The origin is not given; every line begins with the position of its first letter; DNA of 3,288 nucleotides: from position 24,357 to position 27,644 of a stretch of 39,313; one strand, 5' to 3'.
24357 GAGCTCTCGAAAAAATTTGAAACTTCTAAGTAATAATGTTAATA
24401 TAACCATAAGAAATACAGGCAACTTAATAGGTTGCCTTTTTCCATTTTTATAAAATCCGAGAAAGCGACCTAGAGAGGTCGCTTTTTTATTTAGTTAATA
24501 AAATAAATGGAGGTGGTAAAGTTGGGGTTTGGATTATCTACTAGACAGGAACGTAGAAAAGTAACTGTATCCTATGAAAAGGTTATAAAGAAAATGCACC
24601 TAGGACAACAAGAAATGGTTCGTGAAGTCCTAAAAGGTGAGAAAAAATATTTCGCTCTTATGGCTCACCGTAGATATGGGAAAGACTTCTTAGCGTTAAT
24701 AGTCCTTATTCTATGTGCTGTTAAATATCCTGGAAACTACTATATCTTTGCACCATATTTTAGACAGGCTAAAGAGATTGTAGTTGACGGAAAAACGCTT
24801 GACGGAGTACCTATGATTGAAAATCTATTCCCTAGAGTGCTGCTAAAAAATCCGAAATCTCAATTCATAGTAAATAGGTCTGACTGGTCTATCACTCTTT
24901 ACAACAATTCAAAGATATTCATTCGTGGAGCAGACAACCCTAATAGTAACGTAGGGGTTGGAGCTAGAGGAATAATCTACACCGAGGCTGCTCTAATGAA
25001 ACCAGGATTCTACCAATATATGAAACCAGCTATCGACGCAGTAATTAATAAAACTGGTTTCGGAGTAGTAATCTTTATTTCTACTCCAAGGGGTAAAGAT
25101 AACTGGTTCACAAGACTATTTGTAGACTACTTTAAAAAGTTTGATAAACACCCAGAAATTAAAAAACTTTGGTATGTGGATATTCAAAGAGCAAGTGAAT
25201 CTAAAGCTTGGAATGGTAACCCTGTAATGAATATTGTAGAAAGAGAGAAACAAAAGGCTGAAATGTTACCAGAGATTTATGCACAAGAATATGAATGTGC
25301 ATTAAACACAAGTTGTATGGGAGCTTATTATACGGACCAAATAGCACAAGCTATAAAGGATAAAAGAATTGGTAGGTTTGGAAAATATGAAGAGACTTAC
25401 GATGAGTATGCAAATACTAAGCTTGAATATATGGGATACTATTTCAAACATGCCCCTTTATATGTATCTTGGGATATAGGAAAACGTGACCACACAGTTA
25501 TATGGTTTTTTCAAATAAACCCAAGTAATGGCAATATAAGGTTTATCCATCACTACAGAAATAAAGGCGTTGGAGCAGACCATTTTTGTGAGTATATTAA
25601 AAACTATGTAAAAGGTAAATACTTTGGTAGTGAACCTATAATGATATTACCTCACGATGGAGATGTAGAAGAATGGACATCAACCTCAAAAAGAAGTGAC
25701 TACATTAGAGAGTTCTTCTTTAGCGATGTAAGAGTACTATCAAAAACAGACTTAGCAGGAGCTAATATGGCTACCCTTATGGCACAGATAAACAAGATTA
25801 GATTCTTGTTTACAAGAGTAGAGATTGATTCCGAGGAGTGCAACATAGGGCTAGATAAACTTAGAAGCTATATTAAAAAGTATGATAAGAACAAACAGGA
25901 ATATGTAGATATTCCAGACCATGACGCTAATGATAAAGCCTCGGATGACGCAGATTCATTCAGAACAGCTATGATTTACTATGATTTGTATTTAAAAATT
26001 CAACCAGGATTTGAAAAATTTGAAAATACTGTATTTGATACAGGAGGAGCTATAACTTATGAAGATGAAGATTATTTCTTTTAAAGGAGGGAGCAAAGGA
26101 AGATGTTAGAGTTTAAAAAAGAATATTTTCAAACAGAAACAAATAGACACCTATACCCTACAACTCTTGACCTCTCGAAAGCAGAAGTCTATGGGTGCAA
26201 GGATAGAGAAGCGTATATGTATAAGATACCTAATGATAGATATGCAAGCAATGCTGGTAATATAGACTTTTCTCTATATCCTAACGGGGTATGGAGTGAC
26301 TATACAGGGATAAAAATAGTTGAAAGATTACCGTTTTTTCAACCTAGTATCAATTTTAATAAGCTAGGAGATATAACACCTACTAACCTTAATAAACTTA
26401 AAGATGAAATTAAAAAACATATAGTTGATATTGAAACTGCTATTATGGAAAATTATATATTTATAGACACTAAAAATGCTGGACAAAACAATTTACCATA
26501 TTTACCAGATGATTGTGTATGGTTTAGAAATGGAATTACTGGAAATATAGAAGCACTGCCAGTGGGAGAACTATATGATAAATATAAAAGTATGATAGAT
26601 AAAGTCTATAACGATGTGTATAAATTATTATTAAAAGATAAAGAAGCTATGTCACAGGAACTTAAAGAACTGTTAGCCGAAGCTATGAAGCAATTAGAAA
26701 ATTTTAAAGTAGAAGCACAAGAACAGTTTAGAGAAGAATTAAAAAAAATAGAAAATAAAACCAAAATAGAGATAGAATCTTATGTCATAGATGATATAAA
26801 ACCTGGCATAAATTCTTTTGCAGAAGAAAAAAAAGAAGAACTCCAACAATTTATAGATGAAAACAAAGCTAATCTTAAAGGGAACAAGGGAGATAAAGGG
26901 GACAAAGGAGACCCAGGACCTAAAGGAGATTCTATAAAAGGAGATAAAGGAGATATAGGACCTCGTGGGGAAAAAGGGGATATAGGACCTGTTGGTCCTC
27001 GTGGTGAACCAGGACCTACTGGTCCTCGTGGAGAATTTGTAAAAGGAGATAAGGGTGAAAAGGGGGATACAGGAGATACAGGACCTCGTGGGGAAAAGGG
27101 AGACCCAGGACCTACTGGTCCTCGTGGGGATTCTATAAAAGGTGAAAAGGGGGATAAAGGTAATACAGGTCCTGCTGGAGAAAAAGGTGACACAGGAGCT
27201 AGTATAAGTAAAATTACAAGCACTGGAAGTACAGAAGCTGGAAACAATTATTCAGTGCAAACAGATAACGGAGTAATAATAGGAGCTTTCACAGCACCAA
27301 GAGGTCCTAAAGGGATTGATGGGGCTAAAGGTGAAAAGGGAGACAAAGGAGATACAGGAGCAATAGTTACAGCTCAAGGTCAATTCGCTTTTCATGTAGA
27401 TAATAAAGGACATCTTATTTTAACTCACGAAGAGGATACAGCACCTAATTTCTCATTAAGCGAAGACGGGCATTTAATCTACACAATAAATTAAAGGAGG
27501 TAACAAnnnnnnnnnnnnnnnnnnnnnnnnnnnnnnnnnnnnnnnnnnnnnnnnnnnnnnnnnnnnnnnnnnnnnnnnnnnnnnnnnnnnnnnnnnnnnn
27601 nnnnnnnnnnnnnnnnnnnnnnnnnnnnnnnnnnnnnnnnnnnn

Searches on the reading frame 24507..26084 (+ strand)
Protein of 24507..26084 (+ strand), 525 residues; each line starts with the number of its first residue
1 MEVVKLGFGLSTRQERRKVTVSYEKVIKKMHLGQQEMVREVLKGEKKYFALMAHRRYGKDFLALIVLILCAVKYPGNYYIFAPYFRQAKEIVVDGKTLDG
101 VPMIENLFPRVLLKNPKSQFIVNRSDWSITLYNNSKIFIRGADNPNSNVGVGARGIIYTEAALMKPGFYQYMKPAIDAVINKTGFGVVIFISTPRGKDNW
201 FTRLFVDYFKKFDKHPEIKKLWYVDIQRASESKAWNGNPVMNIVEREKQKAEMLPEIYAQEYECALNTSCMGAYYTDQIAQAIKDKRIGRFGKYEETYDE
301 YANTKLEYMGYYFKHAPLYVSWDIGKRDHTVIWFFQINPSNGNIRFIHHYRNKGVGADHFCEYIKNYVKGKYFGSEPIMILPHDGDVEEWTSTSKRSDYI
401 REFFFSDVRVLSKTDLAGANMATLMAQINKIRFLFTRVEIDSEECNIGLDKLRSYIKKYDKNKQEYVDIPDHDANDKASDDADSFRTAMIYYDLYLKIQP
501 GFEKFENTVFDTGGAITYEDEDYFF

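Call 10: search_protein_families(library=phrogs, proteins=[window:24507-26084:+], max_evalue=0.001)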
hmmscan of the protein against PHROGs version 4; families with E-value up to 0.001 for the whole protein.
window:24507-26084:+ (525 aa): 3 families
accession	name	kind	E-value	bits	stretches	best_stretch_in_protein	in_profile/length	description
phrog_2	-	head and packaging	8.4e-28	98.6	1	29-498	265-596/807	terminase large subunit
phrog_2472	-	unknown function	1.9e-14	54.7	1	313-486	139-305/324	-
phrog_7579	-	head and packaging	1.3e-08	35.4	1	40-283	11-230/239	terminase large subunit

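Call 16: find_related_loci(query=window:24507-26084:+, collection=viral_contigs, flank=6000)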
Query window:24507-26084:+ (525 aa) in viral_contigs; peptide patterns used: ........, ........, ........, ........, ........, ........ (x = any residue, [..] = any of these).
14 stretches matched a pattern; 1 encode a relative of the query (tblastn E <= 1e-3); 1 distinct loci.
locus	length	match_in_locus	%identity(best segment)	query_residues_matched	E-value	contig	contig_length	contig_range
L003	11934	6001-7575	99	1-525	0e+0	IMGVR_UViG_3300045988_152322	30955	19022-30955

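Call 22: find_homologous_proteins(query=window:24522-26084:+, max_evalue=1e-20)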
Query window:24522-26084:+ (520 aa): 74 proteins with E <= 1e-20 among 3353 candidates.
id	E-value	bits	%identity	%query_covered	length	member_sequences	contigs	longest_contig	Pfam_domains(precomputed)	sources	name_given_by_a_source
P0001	0.0e+0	1201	99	100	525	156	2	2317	-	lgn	-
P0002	0.0e+0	1051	86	100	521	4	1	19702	-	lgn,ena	-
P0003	1.7e-293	992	80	100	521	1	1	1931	-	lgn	-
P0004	6.0e-226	769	69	91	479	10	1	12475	-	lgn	-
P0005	4.6e-217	740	63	99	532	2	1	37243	-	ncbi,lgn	-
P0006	2.3e-216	738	61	99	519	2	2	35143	PF03237.22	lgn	-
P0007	1.1e-215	736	63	99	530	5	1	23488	-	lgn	-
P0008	1.8e-215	735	66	91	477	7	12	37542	-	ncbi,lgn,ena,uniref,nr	ncbi:MAG: hypothetical protein HUJ87_15060 [Fusobacterium varium]|uniref:hypothetical protein n=1 Ta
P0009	1.9e-211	722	62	98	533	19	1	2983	-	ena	-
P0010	4.2e-211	720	62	98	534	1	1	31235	-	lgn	-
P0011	1.4e-207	709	64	93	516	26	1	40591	-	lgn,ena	-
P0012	1.8e-207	708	60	98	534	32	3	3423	-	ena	-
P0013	1.8e-206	705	61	98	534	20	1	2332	-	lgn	-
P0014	8.9e-206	703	61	97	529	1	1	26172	-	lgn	-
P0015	9.5e-205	699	61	96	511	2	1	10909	-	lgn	-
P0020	3.6e-197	674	59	93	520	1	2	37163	-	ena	-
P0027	2.4e-177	609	57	90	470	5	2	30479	-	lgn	-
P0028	8.9e-142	492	49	92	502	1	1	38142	-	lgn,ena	-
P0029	3.6e-118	414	44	90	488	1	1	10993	-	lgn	-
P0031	6.5e-81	291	37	92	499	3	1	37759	PF03237.22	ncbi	ncbi:MAG: terminase large subunit domain-containing protein [Fusobacteriaceae bacterium]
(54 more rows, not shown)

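Call 23: find_encoding_contigs(protein=P0002, flank=10000, max_places=1)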
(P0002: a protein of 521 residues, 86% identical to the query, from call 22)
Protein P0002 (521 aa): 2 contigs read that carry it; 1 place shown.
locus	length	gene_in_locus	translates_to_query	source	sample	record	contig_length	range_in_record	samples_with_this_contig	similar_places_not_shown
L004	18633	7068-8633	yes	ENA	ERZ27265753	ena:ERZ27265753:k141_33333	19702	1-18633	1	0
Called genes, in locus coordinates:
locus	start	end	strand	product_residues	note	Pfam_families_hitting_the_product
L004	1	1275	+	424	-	?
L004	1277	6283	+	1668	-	-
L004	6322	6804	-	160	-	-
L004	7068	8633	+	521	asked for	-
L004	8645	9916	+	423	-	-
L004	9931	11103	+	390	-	-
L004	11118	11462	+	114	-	-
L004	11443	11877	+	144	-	-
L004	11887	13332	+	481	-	PF04055:Radical_SAM, PF13353:Fer4_12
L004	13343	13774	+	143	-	PF00959:Phage_lysozyme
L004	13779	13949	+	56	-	-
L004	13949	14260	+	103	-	-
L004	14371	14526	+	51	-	-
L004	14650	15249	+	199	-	-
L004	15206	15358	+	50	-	-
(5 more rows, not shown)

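Call 24: find_encoding_contigs(protein=P0005, flank=10000, max_places=1)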
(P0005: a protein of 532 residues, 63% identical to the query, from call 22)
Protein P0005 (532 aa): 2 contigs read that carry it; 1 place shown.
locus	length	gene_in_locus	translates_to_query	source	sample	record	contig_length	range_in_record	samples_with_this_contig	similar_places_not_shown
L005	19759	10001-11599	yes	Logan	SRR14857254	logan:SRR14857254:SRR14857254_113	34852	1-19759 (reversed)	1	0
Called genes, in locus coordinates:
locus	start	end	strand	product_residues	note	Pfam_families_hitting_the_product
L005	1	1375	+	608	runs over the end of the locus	-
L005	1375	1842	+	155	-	-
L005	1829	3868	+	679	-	-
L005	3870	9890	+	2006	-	-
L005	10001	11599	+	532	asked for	-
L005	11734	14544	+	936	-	PF13472:Lipase_GDSL_2 (faint)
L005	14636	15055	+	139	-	PF00959:Phage_lysozyme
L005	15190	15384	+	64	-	-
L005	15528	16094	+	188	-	-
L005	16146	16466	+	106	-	-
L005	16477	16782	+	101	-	-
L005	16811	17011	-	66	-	-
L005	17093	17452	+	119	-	PF12836:HHH_3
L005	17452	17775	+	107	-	PF10805:DUF2730 (weak)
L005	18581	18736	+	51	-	-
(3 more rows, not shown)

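Call 25: find_encoding_contigs(protein=P0008, flank=10000, max_places=1)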
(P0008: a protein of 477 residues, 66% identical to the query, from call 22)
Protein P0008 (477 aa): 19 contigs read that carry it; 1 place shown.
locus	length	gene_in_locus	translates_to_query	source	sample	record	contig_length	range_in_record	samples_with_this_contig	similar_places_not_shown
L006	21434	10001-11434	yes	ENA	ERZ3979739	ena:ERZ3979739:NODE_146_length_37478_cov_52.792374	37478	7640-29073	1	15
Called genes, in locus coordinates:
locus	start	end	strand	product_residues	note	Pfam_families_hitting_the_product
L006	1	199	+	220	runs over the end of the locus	PF00239:Resolvase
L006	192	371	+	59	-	-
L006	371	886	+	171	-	-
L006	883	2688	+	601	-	-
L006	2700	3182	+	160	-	-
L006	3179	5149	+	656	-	-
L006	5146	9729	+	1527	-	-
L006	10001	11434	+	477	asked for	-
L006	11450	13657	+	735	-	-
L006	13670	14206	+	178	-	-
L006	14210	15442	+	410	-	-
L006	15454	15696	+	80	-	-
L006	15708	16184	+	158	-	PF05105:Phage_holin_4_1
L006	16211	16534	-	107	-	-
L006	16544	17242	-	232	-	-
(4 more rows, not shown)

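Call 32: find_related_loci(query=A1, collection=genome_contigs, flank=10000)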
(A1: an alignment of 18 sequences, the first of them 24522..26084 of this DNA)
Query A1 (520 aa) in genome_contigs; peptide patterns used: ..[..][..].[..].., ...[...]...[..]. (x = any residue, [..] = any of these).
165 stretches matched a pattern; 3 encode a relative of the query (tblastn E <= 1e-3); 3 distinct loci.
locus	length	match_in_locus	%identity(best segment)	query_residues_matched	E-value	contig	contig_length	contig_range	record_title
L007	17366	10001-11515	57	11-519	0e+0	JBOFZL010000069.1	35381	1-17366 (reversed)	MAG: Filifactoraceae bacterium isolate WFFMC_MAG_475 k139_14613_flag=1_multi=7.0000_len=35381, whole genome shotgun sequ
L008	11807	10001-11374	36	53-503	1e-74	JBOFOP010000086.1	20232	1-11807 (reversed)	MAG: Cetobacterium sp. isolate WFFMC_MAG_259 k139_75700_flag=0_multi=25.9751_len=20232, whole genome shotgun sequence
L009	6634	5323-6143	32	29-491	3e-31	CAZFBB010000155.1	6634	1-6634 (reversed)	MAG TPA_asm: uncultured Fusobacteriaceae bacterium isolate SRP324684_co1_29 genome assembly, contig: NODE_2440_length_66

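Call 33: find_related_loci(query=A1, collection=viral_contigs, flank=10000)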
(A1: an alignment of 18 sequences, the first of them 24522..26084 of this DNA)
Query A1 (520 aa) in viral_contigs; peptide patterns used: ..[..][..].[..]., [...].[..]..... (x = any residue, [..] = any of these).
107 stretches matched a pattern; 7 encode a relative of the query (tblastn E <= 1e-3); 7 distinct loci.
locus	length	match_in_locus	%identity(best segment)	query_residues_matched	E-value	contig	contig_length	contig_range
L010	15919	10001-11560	99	1-520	0e+0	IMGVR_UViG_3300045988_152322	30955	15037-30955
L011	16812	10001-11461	60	8-492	0e+0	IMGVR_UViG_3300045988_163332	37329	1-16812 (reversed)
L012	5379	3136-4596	60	8-492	0e+0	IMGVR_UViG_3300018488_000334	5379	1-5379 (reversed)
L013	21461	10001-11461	60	8-492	0e+0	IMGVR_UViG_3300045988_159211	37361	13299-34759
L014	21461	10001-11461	60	8-492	0e+0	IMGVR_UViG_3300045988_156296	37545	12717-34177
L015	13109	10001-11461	60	8-492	0e+0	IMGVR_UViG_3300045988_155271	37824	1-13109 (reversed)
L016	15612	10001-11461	60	8-492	0e+0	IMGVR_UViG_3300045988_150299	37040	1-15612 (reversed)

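Call 34: find_related_loci(query=A1, collection=metagenome_contigs, flank=10000)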
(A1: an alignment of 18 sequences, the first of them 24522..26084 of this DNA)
Query A1 (520 aa) in metagenome_contigs; peptide patterns used: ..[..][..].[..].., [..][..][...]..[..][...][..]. (x = any residue, [..] = any of these).
215 stretches matched a pattern; 41 encode a relative of the query (tblastn E <= 1e-3); 39 distinct loci.
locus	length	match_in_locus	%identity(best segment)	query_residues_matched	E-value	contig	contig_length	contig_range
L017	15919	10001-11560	99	1-520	0e+0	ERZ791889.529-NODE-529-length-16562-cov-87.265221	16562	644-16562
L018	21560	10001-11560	98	1-520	0e+0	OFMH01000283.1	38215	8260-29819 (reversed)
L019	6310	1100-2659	98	1-520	0e+0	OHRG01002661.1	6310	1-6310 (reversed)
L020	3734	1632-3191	98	1-520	0e+0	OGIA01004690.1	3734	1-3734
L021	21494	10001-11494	62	3-498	0e+0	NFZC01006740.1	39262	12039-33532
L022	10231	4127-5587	60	8-492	0e+0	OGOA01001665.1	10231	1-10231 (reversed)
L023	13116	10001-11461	60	8-492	0e+0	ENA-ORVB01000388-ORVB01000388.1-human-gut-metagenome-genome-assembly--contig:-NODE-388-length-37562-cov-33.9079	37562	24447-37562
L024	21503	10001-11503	55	11-517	0e+0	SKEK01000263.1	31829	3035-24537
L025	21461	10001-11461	60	8-492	0e+0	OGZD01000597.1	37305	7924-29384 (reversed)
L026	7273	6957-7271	99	1-105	1e-62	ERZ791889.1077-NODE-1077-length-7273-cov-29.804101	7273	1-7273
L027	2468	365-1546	26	36-493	1e-28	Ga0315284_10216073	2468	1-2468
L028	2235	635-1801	25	40-493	1e-28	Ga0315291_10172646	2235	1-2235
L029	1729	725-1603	27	36-380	1e-22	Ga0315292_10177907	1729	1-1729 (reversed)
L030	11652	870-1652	27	3-258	9e-15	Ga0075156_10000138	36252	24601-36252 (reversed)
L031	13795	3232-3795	31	24-217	4e-14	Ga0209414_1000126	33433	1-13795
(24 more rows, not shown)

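Call 35: find_encoding_contigs(protein=P0011, flank=10000, max_places=1)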
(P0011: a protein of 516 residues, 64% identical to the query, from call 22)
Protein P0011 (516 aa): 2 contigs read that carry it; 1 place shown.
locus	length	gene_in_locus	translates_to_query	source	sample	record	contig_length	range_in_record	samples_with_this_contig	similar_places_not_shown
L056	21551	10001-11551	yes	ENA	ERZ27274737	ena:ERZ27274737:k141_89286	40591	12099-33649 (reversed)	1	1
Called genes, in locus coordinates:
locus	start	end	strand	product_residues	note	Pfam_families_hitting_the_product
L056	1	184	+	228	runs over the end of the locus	PF00239:Resolvase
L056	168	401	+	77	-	-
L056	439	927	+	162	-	-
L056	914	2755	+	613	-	-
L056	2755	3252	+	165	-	-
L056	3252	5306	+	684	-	-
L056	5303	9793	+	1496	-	-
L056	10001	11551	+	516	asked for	-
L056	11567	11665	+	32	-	-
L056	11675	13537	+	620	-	-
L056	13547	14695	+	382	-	-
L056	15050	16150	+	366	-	PF00078:RVT_1 (weak)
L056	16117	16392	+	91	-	-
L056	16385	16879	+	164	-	-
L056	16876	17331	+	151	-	-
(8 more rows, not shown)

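Call 36: find_encoding_contigs(protein=P0006, flank=10000, max_places=1)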
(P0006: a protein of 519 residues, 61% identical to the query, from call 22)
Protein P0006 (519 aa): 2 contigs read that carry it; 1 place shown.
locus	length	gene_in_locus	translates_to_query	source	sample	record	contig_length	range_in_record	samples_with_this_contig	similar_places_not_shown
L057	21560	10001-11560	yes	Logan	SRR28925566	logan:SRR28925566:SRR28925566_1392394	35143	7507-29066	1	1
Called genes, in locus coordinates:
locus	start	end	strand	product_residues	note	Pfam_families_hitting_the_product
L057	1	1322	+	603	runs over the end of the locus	-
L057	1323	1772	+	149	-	-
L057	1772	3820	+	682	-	-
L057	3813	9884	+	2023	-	-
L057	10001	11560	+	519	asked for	PF03237:Terminase_6N (weak)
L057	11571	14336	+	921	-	-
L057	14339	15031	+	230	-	-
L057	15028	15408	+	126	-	-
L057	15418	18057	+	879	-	-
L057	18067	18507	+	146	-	PF00959:Phage_lysozyme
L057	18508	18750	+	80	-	-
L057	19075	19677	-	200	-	-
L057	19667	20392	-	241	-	PF01656:CbiA, PF09140:MipZ (weak), PF13614:AAA_31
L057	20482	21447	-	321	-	-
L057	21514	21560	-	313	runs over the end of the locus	PF09588:YqaJ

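Call 37: find_encoding_contigs(protein=P0028, flank=10000, max_places=1)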
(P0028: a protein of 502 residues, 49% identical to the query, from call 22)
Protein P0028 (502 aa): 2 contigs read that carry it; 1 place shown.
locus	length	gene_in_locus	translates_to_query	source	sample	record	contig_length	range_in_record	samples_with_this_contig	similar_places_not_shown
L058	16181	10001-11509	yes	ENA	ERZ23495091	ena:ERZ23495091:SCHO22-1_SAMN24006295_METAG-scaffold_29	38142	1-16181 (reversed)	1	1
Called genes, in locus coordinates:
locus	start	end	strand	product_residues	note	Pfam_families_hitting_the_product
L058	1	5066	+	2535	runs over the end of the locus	-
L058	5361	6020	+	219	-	-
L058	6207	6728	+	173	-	-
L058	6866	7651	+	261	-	-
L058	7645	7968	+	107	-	-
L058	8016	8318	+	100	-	PF24746:DUF7694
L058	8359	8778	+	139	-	-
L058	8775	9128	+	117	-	PF26760:Lockin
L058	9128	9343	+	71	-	-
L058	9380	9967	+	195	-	PF18907:DUF5662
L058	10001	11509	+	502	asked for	-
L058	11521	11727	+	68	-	-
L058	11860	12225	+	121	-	PF08761:dUTPase_2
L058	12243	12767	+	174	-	-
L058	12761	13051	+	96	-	-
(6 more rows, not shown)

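Call 89: find_encoding_contigs(protein=P0029, flank=1500, max_places=1)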
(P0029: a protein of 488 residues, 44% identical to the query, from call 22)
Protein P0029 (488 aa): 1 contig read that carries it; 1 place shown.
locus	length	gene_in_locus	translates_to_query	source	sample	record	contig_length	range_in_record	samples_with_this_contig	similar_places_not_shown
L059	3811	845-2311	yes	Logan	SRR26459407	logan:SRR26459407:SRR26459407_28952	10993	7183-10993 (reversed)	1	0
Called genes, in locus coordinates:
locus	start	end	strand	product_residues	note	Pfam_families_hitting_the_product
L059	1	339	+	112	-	?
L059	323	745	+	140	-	-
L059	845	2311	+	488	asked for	-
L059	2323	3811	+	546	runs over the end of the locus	-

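Call 90: find_encoding_contigs(protein=P0031, flank=1500, max_places=1)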
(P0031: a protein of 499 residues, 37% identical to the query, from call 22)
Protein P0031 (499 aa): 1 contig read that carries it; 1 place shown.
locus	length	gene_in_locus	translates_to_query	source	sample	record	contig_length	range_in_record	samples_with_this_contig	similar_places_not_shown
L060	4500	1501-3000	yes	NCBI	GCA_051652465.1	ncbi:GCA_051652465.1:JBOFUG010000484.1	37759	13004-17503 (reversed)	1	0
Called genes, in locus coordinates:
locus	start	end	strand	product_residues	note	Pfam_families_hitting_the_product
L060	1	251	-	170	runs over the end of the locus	-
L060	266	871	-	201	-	-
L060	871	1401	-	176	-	PF16677:GP3_package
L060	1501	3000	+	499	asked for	PF03237:Terminase_6N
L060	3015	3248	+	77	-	-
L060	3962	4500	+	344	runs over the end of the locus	-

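Call 91: find_encoding_contigs(protein=P0027, flank=1500, max_places=1)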
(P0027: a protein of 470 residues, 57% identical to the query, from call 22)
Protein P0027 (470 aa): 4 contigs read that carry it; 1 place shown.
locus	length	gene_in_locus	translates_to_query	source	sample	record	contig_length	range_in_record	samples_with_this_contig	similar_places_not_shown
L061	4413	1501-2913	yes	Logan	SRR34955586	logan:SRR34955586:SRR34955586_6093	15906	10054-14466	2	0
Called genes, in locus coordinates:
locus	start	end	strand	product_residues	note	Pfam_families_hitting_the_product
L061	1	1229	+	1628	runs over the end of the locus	-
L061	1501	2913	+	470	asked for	-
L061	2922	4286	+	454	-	-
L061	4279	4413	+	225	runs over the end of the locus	PF01391:Collagen (faint)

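Call 92: find_encoding_contigs(protein=P0020, flank=1500, max_places=1)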
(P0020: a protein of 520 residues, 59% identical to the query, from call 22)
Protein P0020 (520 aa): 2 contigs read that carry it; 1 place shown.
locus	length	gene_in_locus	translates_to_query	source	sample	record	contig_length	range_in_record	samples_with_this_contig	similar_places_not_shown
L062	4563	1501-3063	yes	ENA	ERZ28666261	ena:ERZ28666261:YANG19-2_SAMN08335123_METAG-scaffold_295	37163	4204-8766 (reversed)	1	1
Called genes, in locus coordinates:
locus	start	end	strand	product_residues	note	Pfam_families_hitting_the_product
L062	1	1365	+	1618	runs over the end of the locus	-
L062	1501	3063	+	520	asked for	-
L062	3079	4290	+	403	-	PF01391:Collagen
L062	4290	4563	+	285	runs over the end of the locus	-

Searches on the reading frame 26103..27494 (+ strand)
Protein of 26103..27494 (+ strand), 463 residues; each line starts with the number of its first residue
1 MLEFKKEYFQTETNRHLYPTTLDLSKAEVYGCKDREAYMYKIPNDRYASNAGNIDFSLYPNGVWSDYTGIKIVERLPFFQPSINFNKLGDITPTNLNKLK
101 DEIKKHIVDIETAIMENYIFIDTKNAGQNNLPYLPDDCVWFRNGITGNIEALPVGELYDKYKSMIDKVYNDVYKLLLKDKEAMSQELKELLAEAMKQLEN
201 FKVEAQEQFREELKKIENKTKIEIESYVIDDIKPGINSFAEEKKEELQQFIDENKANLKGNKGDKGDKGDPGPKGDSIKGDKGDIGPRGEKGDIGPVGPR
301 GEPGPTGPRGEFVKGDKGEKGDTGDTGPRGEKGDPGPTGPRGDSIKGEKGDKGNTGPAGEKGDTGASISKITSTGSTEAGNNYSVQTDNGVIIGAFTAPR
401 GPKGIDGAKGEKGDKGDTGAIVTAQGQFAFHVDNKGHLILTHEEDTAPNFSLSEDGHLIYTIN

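Call 10: search_protein_families(library=phrogs, proteins=[window:26103-27494:+], max_evalue=0.001)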
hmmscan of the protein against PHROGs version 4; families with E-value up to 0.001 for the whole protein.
window:26103-27494:+ (463 aa): 34 families (the best 25 are shown)
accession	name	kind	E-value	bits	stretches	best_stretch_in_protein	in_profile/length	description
phrog_819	-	tail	2.1e-27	96.7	1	257-420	475-652/1024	tail protein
phrog_6320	-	tail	5.2e-25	89.3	1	257-428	95-266/745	tail fiber protein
phrog_8745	-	tail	3.2e-22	78.8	1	180-419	1294-1530/1803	tail fiber protein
phrog_5073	-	tail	1.6e-20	74.7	1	259-381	260-380/519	tail fiber protein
phrog_366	-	tail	5.3e-18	66.7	2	293-383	310-405/474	tail fiber protein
phrog_10972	-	tail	7.1e-17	62.9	2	314-344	162-192/343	tail fiber protein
phrog_38806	-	unknown function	3.7e-16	60.3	1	255-343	59-146/285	-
phrog_1658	-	unknown function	2.2e-14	54.8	2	309-441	40-135/239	-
phrog_33406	-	tail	1.4e-13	51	1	222-335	158-274/651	tail fiber protein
phrog_34255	-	unknown function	2.2e-12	46.6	1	259-423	287-444/1044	-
phrog_3904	-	tail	1.3e-11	44.6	2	314-421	674-788/1086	tail fiber protein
phrog_32123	-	unknown function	5.3e-10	39.2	1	269-375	218-319/532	-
phrog_4440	-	tail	1.5e-09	38.6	1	345-422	248-302/410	tail fiber protein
phrog_28263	-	tail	2.4e-09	36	1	257-420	774-939/1400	tail fiber protein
phrog_25888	-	unknown function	2.6e-09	37.8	1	399-462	249-317/325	-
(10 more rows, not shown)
